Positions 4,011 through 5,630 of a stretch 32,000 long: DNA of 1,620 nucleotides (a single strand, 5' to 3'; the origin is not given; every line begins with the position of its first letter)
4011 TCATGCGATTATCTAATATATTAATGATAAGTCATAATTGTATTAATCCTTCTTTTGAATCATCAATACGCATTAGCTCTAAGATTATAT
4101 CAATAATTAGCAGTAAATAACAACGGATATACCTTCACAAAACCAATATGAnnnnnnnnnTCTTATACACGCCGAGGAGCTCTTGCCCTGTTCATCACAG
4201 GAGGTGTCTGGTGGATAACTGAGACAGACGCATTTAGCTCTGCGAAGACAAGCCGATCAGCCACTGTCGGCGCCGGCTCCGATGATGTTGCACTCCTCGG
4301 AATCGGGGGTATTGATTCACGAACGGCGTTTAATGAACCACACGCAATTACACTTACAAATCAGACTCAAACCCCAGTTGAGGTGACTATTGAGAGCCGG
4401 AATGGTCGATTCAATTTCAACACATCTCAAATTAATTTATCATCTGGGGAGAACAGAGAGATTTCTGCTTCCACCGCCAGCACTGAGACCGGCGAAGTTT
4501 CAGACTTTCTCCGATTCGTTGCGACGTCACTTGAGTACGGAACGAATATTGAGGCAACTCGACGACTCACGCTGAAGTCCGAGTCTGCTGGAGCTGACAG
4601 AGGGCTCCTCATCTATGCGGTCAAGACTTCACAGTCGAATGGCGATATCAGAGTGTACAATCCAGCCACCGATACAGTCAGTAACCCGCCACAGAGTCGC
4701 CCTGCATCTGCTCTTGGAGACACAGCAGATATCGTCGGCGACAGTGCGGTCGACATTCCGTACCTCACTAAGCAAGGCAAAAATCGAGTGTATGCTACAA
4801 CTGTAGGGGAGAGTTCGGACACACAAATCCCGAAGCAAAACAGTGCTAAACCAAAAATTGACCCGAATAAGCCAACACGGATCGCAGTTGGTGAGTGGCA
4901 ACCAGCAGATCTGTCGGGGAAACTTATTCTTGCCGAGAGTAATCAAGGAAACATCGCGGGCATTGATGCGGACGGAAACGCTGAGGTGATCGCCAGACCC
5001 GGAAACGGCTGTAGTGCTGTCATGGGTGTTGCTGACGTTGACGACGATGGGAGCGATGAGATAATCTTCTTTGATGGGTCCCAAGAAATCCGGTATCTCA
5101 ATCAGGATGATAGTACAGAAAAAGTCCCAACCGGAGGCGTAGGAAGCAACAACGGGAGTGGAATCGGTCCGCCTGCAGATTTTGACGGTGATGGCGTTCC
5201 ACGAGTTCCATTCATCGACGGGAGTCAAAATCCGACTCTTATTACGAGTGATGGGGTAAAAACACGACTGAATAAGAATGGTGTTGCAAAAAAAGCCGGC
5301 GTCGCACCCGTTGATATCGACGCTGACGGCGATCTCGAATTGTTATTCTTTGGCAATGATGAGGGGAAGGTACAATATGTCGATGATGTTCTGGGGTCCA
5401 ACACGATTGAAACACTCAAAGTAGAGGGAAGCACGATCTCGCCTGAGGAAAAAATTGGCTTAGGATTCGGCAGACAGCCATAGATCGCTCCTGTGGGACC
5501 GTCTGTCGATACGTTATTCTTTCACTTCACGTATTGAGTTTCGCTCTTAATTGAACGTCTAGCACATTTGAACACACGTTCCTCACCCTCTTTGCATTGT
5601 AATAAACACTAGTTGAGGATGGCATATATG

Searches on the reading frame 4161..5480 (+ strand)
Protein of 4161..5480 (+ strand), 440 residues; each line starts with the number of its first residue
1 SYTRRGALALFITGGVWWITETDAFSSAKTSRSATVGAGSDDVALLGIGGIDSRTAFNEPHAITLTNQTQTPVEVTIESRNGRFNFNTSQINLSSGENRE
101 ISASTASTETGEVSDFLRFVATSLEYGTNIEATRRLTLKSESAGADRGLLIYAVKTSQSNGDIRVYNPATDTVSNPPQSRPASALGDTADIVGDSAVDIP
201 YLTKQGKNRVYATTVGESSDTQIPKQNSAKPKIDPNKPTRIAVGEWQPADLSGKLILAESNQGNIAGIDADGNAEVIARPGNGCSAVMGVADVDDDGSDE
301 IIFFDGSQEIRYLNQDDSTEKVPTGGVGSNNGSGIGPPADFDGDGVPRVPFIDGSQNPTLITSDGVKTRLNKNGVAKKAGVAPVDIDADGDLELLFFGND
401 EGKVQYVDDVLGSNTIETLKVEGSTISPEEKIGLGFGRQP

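Call 7: search_protein_families(library=pfam, max_evalue=0.1, proteins=[window:4161-5480:+])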
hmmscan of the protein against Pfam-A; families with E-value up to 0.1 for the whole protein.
window:4161-5480:+ (440 aa): 2 families
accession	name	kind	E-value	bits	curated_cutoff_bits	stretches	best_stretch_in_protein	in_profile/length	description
PF13517.12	FG-GAP_3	-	7.9e-06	26.8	26.9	1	292-347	1-57/61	FG-GAP-like repeat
PF15780.11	ASH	-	0.047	14.3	27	0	63-121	29-90/98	Abnormal spindle-like microcephaly-assoc'd, ASPM-SPD-2-Hydin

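Call 8: search_protein_families(library=ncbifam, max_evalue=0.1, proteins=[window:4161-5480:+])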
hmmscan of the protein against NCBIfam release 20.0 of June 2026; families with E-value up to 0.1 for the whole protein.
window:4161-5480:+ (440 aa): 2 families
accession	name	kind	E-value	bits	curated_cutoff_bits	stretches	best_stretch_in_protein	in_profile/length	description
NF052521.1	TafC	equivalog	5.4e-07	29.1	410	1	2-139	5-143/373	TafC family fimbrial protein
NF052506.1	PA5033_fam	subfamily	0.019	13.8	100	1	281-355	111-182/284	PA5033 family protein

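Call 35: find_homologous_proteins(query=window:4161-5480:+)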
Query window:4161-5480:+ (440 aa): 67 proteins with E <= 0.001 among 8000 candidates.
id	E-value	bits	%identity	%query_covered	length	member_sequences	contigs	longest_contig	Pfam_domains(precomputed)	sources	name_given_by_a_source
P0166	1.6e-260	882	91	100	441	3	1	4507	PF13517.13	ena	-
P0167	5.5e-231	785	99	83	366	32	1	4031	PF13517.13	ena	-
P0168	7.3e-225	765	80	100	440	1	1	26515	PF13517.13,PF22544.3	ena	-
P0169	1.5e-214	731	76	99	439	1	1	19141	-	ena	-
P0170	2.5e-212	723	74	100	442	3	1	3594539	PF13517.13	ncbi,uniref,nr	ncbi:VCBS repeat-containing protein [Haloquadratum walsbyi]|uniref:FG-GAP repeat domain-containing p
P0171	1.3e-197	675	85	83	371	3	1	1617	PF13517.13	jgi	jgi:phosphotransferase system HPr-like phosphotransfer protein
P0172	2.6e-197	674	71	100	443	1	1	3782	-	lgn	-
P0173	2.2e-196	671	71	100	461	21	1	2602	PF13517.13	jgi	jgi:hypothetical protein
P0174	4.0e-187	640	83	83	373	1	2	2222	PF13517.13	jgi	jgi:phosphotransferase system HPr-like phosphotransfer protein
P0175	9.8e-187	639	69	100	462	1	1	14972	PF13517.13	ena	-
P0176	1.0e-179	616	68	100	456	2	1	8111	PF13517.13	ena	-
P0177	5.7e-175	600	88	71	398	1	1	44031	PF13517.13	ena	-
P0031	4.0e-149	515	60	100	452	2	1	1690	PF13517.13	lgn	-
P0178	1.8e-148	513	98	56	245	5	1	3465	-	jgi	-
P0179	3.5e-141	489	59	95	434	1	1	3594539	-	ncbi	ncbi:hypothetical protein, partial [Haloquadratum walsbyi]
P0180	2.4e-121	424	80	54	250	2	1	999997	PF13517.13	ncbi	-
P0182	4.9e-103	363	45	100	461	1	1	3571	PF13517.13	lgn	-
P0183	1.5e-102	362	46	99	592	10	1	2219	PF13517.13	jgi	jgi:hypothetical protein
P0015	3.0e-101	357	46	100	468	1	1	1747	PF13517.13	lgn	-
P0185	1.6e-97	345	47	95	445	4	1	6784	PF13517.13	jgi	jgi:hypothetical protein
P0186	2.9e-97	344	45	99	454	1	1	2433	PF13517.13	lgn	-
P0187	7.7e-96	340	45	98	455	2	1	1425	PF13517.13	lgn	-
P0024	1.9e-93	332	43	96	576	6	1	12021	PF13517.13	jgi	jgi:hypothetical protein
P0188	1.8e-92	329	43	99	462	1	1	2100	PF13517.13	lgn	-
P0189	4.4e-91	324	43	94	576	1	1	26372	PF13517.13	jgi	jgi:hypothetical protein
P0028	2.7e-88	315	43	100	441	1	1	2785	PF13517.13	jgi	-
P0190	1.6e-86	309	43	99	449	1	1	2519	PF13517.13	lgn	-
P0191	2.4e-85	305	42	99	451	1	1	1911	PF13517.13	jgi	jgi:hypothetical protein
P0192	4.0e-85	304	42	99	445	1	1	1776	PF13517.13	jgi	-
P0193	2.0e-82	295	41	99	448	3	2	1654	PF13517.13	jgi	jgi:hypothetical protein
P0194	7.5e-78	280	40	95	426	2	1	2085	PF13517.13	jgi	-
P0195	1.6e-77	279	38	99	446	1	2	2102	PF13517.13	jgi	jgi:hypothetical protein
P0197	8.9e-77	277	40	96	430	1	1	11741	PF13517.13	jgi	jgi:hypothetical protein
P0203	4.9e-57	212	36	100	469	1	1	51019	-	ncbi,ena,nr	ncbi:hypothetical protein BRD02_09890 [Halobacteriales archaeon QS_8_69_73]|nr:MAG: hypothetical pro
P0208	2.3e-50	190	34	100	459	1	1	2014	PF13517.13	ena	-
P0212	9.7e-33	132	37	63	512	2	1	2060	PF13517.13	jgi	jgi:hypothetical protein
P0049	7.2e-32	129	45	41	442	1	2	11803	PF13517.13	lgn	-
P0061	1.1e-31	128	36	59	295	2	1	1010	PF01839.30,PF13517.13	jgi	jgi:hypothetical protein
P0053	3.6e-31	127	39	54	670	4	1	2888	PF13517.13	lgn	-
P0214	6.1e-30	123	37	66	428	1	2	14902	PF13517.13,PF07790.17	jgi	jgi:FlaG/FlaF family flagellin (archaellin)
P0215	4.2e-28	117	37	54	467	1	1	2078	PF13517.13,PF07790.17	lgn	-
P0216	1.1e-27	115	35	62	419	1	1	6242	PF13517.13,PF07790.17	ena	-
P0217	1.9e-27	114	36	57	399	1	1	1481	PF13517.13,PF07790.17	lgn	-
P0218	1.8e-26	111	35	56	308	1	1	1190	PF13517.13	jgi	jgi:hypothetical protein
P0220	1.4e-24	105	33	54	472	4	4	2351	PF13517.13,PF07790.17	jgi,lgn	jgi:flagellin-like protein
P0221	7.1e-23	99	39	45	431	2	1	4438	PF13517.13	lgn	-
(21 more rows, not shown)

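Call 40: find_encoding_contigs(protein=P0166, flank=3000, max_places=2)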
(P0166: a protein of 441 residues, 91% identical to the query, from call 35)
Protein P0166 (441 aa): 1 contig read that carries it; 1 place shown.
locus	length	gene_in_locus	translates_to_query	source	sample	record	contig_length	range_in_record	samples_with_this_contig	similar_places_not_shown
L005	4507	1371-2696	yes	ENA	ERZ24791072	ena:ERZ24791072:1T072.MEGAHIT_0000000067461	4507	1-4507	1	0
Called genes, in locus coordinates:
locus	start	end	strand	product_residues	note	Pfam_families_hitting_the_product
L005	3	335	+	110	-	?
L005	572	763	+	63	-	-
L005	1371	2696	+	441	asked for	PF13517:FG-GAP_3 (faint)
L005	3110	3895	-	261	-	-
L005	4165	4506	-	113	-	?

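Call 41: find_encoding_contigs(protein=P0170, flank=10000, max_places=2)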
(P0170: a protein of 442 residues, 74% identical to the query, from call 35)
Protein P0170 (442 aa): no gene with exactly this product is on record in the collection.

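Call 46: predict_structure(alignment_id=A2)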
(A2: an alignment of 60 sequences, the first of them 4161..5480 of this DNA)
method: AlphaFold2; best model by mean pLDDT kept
length: 440 residues; sequences in the alignment: 60
mean_pLDDT: 84.0   pTM: 0.66
mean pLDDT of the five models: 84.0, 83.7, 82.6, 82.2, 81.7
residues with pLDDT >= 90: 233; 70-90: 148; 50-70: 32; < 50: 27
segments of 3 or more residues with pLDDT < 50: 1-23, 142-145
pLDDT, mean of each block of 10 residues (from residue 1): 33 30 54 62 84 86 92 92 86 93 77 90 83 88 60 87 90 92 91 88 88 92 73 75 89 91 91 92 91 91 92 95 87 86 90 95 96 92 86 92 92 93 90 80
secondary structure, 60 per line:
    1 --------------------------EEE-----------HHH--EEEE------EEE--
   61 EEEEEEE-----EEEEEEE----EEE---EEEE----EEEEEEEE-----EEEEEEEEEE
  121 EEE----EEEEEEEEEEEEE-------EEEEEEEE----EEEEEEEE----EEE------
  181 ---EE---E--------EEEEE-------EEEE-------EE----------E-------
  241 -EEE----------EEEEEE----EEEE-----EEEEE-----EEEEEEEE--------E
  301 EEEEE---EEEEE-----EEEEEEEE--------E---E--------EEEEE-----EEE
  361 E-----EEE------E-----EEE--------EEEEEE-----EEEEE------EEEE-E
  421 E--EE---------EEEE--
elements in order: E27-29 E46-49 E56-58 E61-67 E73-79 E84-86 E90-93 E98-105 E111-123 E128-140 E148-155 E160-167 E172-174 E198-202 E210-213 E242-244 E255-260 E265-268 E274-278 E284-291 E300-305 E309-313 E319-326 E348-352 E358-361 E367-369 E382-384 E393-398 E404-408 E415-418 E435-438

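Call 51: fold_search(model_id=the predicted structure, library=pdb)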
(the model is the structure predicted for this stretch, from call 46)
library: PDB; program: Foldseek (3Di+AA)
matches with E <= 10: 1132; with E <= 0.001: 61
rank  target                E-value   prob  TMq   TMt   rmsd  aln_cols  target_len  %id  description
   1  8fia_A                1.4e-07  1.00  0.35  0.11  18.6       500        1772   10  The structure of fly Teneurin self assembly (released 2023-05-03)
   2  2xn4_A                1.8e-06  1.00  0.45  0.65   5.0       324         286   12  Crystal structure of the kelch domain of human KLHL2 (Mayven) (released 2010-08-18)
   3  6rgg_B                1.1e-05  1.00  0.36  0.45  13.7       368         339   15  Photorhabdus laumondii lectin PLL2 in complex with O-methylated PGL-1-derived disaccharide (released 2020-07-01)
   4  10ft_A                1.2e-05  1.00  0.41  0.33  10.4       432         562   12  Cryo-EM structure of receptor tyrosine kinase ROS1 in complex with NELL2 (released 2026-02-25)
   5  5mxg_A                1.6e-05  1.00  0.37  0.45  13.0       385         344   12  Photorhabdus asymbiotica lectin (PHL) in complex with blood group H trisaccharide (released 2017-08-09)
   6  4tqm_A                1.6e-05  1.00  0.34  0.37  14.4       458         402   14  Structural basis of specific recognition of non-reducing terminal N-acetylglucosamine by an Agrocybe aegerita lection (released 2015-06-03)
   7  6rfz                  2.1e-05  1.00  0.37  0.46  13.1       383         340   14  Photorhabdus laumondii lectin PLL2 in complex with D-glucose (released 2020-07-01)
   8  6flu_A                4.9e-05  1.00  0.35  0.43  13.2       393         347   14  Photorhabdus asymbiotica lectin (PHL) in complex with synthetic C-fucoside (released 2019-02-06)
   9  9o5a_G                6.6e-05  1.00  0.35  0.38   6.0       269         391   12  The KICSTOR-GATOR1 complex (released 2026-02-18)
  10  7djm                  7.3e-05  1.00  0.41  0.40   7.2       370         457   14  Structure of four truncated and mutated forms of quenching protein (released 2022-06-08)
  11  8q7u                  7.3e-05  1.00  0.38  0.45  13.9       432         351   12  Photorhabdus laumondii lectin PLL in complex with alpha-methyl-fucoside (released 2025-03-05)
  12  2bwr_A                1.1e-04  1.00  0.38  0.41  13.2       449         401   12  Crystal Structure of Psathyrella Velutina Lectin at 1.5A Resolution (released 2006-01-23)
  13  2bwm                  1.6e-04  1.00  0.36  0.39  13.4       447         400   12  1.8A CRYSTAL STRUCTURE OF of Psathyrella velutina LECTIN IN COMPLEX WITH METHYL 2-ACETAMIDO-1,2-DIDEOXY-1-SELENO-BETA-D- (released 2006-01-23)
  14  8cyi_B                1.7e-04  1.00  0.36  0.48  13.2       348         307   11  Cryo-EM structures and computational analysis for enhanced potency in MTA-synergic inhibition of human protein arginin (released 2023-04-12)
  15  4zmh_B                1.7e-04  1.00  0.17  0.08  14.3       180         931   14  Crystal structure of a five-domain GH115 alpha-Glucuronidase from the Marine Bacterium Saccharophagus degradans 2-40T (released 2016-05-04)
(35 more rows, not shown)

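Call 53: search_solved_structures(query=A2, max_evalue=0.1)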
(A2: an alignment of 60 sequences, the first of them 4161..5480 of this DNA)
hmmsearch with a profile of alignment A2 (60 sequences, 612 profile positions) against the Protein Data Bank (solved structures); distinct sequences matched with E-value up to 0.1: 2.
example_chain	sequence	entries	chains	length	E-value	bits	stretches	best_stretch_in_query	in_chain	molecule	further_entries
9p0a_C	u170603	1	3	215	3.5e-05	26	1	17-75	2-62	Pilin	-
9etn_A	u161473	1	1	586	0.00019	23.6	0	399-419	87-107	Cartilage acidic protein 1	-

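Call 57: list_cluster_members(proteins=[P0170, P0179, P0003, P0037, P0040, P0045, P0048, P0058, P0071, P0022])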
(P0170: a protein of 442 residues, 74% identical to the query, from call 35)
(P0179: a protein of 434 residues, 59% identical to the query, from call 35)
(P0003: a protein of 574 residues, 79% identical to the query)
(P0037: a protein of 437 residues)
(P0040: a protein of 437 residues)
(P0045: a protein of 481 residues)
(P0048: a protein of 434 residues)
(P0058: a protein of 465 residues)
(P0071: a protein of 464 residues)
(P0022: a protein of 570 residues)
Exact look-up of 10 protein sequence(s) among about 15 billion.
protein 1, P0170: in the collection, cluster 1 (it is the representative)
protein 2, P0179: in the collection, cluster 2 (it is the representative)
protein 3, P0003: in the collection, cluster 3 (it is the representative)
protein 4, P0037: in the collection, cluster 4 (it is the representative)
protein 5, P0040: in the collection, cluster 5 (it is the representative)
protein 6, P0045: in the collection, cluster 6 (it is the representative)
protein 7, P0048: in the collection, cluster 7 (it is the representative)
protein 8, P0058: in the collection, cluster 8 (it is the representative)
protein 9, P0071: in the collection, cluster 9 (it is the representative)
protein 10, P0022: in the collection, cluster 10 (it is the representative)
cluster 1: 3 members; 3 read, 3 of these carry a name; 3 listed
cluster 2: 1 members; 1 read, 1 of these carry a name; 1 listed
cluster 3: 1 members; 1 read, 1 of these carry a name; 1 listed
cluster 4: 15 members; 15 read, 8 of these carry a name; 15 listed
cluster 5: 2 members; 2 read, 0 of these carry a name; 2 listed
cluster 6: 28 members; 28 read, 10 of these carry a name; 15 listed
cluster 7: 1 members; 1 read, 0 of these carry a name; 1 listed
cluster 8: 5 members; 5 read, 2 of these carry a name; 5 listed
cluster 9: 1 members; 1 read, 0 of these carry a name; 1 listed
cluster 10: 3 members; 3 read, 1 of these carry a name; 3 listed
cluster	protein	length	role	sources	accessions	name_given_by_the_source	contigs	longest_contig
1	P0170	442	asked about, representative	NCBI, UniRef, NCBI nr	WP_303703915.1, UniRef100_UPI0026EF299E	VCBS repeat-containing protein [Haloquadratum walsbyi] | FG-GAP repeat domain-containing protein n=1 Tax=Haloquadratum walsbyi TaxID=293091 ...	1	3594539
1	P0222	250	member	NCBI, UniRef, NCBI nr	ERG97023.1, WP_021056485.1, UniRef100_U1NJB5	hypothetical protein [Haloquadratum walsbyi] | FG-GAP repeat protein n=1 Tax=Haloquadratum walsbyi J07HQW2 TaxID=1238425 ...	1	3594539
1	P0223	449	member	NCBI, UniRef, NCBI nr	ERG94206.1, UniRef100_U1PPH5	MAG: hypothetical protein J07HQW2_00640 [Haloquadratum walsbyi J07HQW2] | FG-GAP repeat protein n=1 Tax=Haloquadratum walsbyi J07HQW2 TaxID=1238425 ...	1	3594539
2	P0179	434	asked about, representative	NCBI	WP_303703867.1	hypothetical protein, partial [Haloquadratum walsbyi]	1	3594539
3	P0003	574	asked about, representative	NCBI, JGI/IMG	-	hypothetical protein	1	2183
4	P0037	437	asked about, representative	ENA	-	-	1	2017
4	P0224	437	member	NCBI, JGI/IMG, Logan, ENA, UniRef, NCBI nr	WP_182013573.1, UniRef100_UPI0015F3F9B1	hypothetical protein [Haloquadratum walsbyi] | hypothetical protein | hypothetical protein n=1 Tax=Haloquadratum walsbyi TaxID=293091 RepID=UPI0015F3F9B1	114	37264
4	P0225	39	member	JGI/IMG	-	hypothetical protein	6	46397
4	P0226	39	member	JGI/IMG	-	hypothetical protein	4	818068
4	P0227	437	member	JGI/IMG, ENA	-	hypothetical protein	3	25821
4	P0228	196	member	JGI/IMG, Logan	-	hypothetical protein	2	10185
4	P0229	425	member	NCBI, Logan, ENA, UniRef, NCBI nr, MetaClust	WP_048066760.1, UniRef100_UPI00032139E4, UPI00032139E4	hypothetical protein [Haloquadratum walsbyi] | hypothetical protein n=1 Tax=Haloquadratum walsbyi TaxID=293091 RepID=UPI00032139E4 | status=active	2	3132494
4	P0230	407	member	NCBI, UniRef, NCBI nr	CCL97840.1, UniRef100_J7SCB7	uncharacterized protein HQ_2318A [Haloquadratum walsbyi DSM 16790] | FG-GAP repeat protein n=1 Tax=Haloquadratum walsbyi (strain DSM 16790 / HBSQ001) ...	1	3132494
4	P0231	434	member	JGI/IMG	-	hypothetical protein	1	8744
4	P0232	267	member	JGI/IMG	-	-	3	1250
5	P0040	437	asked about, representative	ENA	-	-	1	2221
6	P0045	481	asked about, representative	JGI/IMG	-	hypothetical protein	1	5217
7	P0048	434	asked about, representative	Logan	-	-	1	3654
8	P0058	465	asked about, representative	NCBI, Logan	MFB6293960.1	MAG: hypothetical protein ABEH60_06835 [Halonotius sp.]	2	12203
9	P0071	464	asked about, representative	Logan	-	-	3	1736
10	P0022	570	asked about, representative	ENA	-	-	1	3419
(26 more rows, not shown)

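Call 62: search_protein_families(library=pfam, alignment_id=A2, max_evalue=0.001)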
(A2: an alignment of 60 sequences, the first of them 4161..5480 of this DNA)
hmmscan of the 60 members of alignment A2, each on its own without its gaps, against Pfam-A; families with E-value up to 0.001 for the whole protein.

A. member 1, window:4161-5480:+ (440 aa): 1 family
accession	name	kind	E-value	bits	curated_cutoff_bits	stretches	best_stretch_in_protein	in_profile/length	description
PF13517.12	FG-GAP_3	-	7.9e-06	26.8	26.9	0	292-347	1-57/61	FG-GAP-like repeat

B. families by the number of members that match (of 60 scanned): 7 families
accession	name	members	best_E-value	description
PF13517.12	FG-GAP_3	49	1e-11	FG-GAP-like repeat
PF07790.16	Pilin_N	6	5.4e-12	Archaeal Type IV pilin, N-terminal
PF23928.1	DUF7266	1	4.3e-22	Family of unknown function (DUF7266)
PF23922.1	DUF7261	1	2.2e-05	Family of unknown function (DUF7261)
PF00635.32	Motile_Sperm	1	3.6e-05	MSP (Major sperm protein) domain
PF22544.2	HYDIN_VesB_CFA65-like_Ig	1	4e-05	HYDIN/CFA65/VesB-like, Ig-like domain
PF09136.16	Glucodextran_B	1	0.00085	Glucodextranase, domain B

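Call 70: search_protein_families(library=ncbifam, alignment_id=A2, max_evalue=0.001)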
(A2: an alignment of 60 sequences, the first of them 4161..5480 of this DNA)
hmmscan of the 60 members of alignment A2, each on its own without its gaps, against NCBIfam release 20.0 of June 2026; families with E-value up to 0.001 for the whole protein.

A. member 1, window:4161-5480:+ (440 aa): 1 family
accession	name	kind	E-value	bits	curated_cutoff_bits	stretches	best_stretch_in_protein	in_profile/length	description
NF052521.1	TafC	equivalog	5.4e-07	29.1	410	1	2-139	5-143/373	TafC family fimbrial protein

B. families by the number of members that match (of 60 scanned): 7 families
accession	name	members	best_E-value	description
NF052521.1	TafC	30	3.2e-13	TafC family fimbrial protein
NF052522.1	TafE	19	4.5e-08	TafE family fimbrial adapter protein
TIGR02537.2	arch_flag_Nterm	4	4e-08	archaellin/type IV pilin N-terminal domain-containing protein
NF052506.1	PA5033_fam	2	2.8e-05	PA5033 family protein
NF012200.0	choice_anch_D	2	0.00011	choice-of-anchor D domain-containing protein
NF052520.1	TafA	1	1.1e-05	fimbrial protein TafA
TIGR03866.1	PQQ_ABC_repeats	1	0.00048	PQQ-dependent catabolism-associated beta-propeller protein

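Call 78: find_encoding_contigs(protein=P0203, flank=8000, max_places=1)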
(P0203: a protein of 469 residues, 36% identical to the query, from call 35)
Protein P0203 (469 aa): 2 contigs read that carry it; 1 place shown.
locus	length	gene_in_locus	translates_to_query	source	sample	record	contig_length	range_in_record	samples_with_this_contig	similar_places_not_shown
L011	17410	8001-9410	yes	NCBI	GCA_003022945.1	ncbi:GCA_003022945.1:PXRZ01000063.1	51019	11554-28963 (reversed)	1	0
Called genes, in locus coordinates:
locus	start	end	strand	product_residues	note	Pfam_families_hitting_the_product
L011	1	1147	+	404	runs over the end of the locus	PF07690:MFS_1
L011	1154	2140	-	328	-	PF00291:PALP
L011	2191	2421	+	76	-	-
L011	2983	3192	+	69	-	-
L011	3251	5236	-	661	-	PF00801:PKD (weak), PF18911:PKD_4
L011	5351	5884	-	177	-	-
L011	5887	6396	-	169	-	PF24033:DUF7342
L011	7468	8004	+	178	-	PF24035:DUF7344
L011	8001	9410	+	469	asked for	-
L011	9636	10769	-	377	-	-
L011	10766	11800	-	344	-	PF17231:DUF5305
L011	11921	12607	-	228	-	PF23365:DUF7090 (weak), PF24336:DUF7504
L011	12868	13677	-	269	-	PF00215:OMPdecase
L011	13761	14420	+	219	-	PF00702:Hydrolase, PF12710:HAD (weak), PF13419:HAD_2, PF13242:Hydrolase_like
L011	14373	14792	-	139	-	PF25956:DUF7993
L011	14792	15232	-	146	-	PF09999:DUF2240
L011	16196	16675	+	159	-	PF25947:WHD_halo_double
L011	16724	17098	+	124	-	PF21485:IF5A-like_N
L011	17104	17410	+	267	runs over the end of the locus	PF00491:Arginase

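Call 79: find_encoding_contigs(protein=P0189, flank=8000, max_places=1)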
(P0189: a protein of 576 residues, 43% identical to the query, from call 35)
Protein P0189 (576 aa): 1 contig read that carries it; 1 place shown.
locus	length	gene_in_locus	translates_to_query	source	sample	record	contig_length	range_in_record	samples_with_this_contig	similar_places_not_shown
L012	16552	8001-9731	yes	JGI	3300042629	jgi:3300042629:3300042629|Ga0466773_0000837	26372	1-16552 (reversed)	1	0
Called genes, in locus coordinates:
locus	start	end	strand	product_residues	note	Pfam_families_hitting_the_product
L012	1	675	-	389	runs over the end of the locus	PF13646:HEAT_2 (weak)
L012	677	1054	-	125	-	PF00072:Response_reg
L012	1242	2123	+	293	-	PF05569:Peptidase_M56 (weak), PF01435:Peptidase_M48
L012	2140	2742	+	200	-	PF22742:PspAB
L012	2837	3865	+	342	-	-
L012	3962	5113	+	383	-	-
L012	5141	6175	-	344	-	PF17231:DUF5305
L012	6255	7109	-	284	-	-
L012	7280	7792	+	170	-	-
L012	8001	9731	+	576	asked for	PF13517:FG-GAP_3 (faint)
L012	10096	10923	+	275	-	-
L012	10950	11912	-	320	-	PF24336:DUF7504, PF23365:DUF7090 (weak)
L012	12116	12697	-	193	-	-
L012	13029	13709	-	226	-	-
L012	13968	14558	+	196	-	PF24035:DUF7344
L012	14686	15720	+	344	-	PF14520:HHH_5, PF00154:RecA_N (faint), PF08423:Rad51, PF13481:AAA_25 (weak), PF08423:Rad51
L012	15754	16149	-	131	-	PF01592:NifU_N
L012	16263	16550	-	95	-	?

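Call 80: find_encoding_contigs(protein=P0214, flank=8000, max_places=1)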
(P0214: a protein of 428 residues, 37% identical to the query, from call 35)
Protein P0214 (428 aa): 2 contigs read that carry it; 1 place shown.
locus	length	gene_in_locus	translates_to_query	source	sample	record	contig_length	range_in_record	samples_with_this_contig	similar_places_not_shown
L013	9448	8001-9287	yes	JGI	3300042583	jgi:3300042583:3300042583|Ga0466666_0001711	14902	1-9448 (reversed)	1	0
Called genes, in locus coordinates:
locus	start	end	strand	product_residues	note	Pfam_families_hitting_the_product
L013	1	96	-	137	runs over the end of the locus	PF01242:PTPS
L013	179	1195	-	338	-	PF16912:Glu_dehyd_C (weak), PF00107:ADH_zinc_N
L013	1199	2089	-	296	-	PF17853:GGDEF_2 (faint), PF05165:GCH_III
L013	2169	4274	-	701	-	PF01408:GFO_IDH_MocA, PF03447:NAD_binding_3 (weak), PF02894:GFO_IDH_MocA_C (weak), PF22725:GFO_IDH_MocA_C3, PF00248:Aldo_ket_red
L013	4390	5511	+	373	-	PF20706:GT4-conflict (faint), PF13524:Glyco_trans_1_2 (faint), PF00534:Glycos_transf_1, PF13692:Glyco_trans_1_4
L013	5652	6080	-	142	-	PF00582:Usp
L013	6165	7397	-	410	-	PF00291:PALP, PF13291:ACT_4 (faint), PF01842:ACT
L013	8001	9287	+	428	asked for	PF07790:Pilin_N, PF13517:FG-GAP_3 (weak)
